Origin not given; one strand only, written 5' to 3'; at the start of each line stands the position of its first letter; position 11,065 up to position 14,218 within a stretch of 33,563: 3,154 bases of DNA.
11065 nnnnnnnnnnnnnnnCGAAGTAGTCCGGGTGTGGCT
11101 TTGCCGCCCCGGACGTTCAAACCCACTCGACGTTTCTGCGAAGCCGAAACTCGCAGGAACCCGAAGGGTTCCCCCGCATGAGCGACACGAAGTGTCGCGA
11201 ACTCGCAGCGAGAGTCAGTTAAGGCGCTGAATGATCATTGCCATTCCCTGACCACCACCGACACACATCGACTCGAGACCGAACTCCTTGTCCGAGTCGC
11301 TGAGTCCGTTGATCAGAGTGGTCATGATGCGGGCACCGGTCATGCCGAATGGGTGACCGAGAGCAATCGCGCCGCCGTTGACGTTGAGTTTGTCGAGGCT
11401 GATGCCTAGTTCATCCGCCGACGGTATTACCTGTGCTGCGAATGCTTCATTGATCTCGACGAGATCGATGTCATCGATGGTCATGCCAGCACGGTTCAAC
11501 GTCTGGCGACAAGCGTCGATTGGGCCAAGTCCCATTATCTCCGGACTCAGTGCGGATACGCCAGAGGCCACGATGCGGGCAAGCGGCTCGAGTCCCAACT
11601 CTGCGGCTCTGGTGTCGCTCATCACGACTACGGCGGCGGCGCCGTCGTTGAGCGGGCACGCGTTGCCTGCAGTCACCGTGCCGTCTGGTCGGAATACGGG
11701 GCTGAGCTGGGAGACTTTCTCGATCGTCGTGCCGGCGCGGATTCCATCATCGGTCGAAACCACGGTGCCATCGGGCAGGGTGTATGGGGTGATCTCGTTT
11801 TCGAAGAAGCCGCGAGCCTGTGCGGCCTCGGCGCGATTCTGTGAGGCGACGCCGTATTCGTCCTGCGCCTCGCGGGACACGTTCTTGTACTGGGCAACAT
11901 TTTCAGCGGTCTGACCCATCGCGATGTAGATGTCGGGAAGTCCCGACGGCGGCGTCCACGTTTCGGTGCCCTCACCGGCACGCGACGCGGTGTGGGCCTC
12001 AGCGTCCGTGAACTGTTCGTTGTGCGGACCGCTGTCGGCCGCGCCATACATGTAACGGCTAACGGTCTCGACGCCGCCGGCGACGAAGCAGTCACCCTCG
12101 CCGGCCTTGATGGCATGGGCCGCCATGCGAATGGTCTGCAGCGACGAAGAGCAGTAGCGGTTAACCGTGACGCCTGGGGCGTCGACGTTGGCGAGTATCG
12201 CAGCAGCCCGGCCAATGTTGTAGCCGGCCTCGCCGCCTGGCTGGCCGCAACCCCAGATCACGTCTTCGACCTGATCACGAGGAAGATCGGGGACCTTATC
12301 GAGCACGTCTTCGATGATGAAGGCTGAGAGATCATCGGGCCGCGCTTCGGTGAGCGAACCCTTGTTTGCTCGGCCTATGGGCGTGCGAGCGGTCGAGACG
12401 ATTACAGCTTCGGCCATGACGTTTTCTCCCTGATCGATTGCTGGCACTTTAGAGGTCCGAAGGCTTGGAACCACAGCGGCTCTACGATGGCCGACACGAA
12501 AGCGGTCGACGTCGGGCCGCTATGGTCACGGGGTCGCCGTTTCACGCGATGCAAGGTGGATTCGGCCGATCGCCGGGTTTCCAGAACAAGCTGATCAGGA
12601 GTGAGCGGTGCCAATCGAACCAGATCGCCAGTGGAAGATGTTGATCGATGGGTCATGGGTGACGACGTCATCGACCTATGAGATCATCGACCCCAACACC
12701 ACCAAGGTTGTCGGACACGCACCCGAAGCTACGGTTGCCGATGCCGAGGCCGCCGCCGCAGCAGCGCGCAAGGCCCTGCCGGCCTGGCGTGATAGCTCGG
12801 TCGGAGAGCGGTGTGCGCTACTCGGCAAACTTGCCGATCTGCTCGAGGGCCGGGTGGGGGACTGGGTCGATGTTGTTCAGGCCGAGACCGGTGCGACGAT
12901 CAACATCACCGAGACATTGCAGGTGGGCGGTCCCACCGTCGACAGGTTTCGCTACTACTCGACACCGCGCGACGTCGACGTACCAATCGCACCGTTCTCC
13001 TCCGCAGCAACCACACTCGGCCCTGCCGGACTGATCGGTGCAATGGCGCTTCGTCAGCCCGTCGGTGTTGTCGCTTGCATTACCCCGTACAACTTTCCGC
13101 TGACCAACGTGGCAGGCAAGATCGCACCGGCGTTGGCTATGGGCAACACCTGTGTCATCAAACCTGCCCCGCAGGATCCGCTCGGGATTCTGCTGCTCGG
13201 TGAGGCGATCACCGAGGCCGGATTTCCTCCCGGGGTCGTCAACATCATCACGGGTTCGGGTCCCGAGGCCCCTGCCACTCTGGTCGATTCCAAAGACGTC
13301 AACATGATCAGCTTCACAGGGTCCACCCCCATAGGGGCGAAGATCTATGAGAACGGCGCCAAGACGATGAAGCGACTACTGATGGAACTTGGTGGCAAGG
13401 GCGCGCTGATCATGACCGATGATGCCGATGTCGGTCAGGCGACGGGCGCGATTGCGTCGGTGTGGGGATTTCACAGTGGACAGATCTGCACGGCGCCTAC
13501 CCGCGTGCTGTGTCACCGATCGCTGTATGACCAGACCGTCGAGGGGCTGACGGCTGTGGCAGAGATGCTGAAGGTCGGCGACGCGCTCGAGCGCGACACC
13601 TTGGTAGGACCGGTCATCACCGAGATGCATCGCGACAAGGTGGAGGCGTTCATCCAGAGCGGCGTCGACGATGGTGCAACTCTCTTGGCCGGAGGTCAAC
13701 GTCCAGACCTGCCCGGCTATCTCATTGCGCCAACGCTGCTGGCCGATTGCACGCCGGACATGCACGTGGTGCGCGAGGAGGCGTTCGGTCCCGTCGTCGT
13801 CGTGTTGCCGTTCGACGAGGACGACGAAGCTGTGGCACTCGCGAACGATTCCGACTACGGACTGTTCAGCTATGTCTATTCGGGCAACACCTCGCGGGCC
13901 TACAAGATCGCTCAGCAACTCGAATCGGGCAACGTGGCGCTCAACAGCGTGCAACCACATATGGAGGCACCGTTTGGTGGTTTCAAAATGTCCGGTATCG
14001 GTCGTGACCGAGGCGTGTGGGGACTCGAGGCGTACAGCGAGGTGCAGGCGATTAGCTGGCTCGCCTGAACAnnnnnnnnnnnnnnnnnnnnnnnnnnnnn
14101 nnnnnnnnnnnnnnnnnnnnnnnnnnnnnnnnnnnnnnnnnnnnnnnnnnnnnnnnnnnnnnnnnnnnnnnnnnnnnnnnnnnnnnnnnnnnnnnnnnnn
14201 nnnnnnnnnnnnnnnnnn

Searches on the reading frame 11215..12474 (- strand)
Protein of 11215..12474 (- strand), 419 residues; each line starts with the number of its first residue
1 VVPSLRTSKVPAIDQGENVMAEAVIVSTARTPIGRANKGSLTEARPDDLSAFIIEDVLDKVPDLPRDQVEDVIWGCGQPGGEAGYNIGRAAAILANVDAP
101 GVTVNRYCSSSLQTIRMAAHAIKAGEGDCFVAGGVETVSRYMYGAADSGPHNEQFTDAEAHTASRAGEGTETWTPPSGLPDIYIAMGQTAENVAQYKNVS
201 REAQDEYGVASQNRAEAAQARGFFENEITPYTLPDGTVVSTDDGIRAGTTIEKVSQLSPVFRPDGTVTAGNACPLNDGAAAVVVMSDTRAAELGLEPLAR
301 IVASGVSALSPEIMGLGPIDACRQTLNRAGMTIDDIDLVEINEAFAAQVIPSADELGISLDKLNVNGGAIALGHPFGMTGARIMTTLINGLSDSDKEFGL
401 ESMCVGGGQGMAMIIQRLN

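Call 94: search_protein_families(library=pfam, proteins=[window:11215-12474:-], max_evalue=0.0001)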
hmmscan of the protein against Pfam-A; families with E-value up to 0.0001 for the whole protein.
window:11215-12474:- (419 aa): 3 families
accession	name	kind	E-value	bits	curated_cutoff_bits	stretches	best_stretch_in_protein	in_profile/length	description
PF00108.29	Thiolase_N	-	1.4e-68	231.5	26.4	1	24-287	2-259/260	Thiolase, N-terminal domain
PF02803.24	Thiolase_C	-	1.3e-46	157.7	27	1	296-417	2-123/123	Thiolase, C-terminal domain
PF00109.32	ketoacyl-synt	-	4.4e-07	30.2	20.8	1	92-140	158-206/252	Beta-ketoacyl synthase, N-terminal domain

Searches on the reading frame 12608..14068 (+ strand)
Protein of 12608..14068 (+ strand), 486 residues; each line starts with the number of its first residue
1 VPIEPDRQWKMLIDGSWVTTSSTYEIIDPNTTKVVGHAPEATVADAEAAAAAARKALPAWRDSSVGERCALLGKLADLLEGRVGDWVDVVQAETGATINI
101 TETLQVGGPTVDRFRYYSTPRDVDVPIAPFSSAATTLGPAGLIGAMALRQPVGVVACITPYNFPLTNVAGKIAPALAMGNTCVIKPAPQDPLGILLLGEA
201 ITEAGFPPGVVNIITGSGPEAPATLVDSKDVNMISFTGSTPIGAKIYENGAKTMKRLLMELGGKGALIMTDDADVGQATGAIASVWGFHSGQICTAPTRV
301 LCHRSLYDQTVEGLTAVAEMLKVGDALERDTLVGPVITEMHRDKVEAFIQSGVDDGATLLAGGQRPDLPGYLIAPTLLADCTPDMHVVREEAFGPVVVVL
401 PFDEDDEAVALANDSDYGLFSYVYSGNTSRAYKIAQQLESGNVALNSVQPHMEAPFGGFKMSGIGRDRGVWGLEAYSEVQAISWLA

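Call 96: search_protein_families(library=pfam, proteins=[window:12608-14068:+], max_evalue=0.0001)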
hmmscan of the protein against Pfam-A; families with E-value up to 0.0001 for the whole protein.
window:12608-14068:+ (486 aa): 1 family
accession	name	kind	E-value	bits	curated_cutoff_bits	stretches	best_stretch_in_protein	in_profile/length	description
PF00171.27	Aldedh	-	3.1e-147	491.3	23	1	17-482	1-461/461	Aldehyde dehydrogenase family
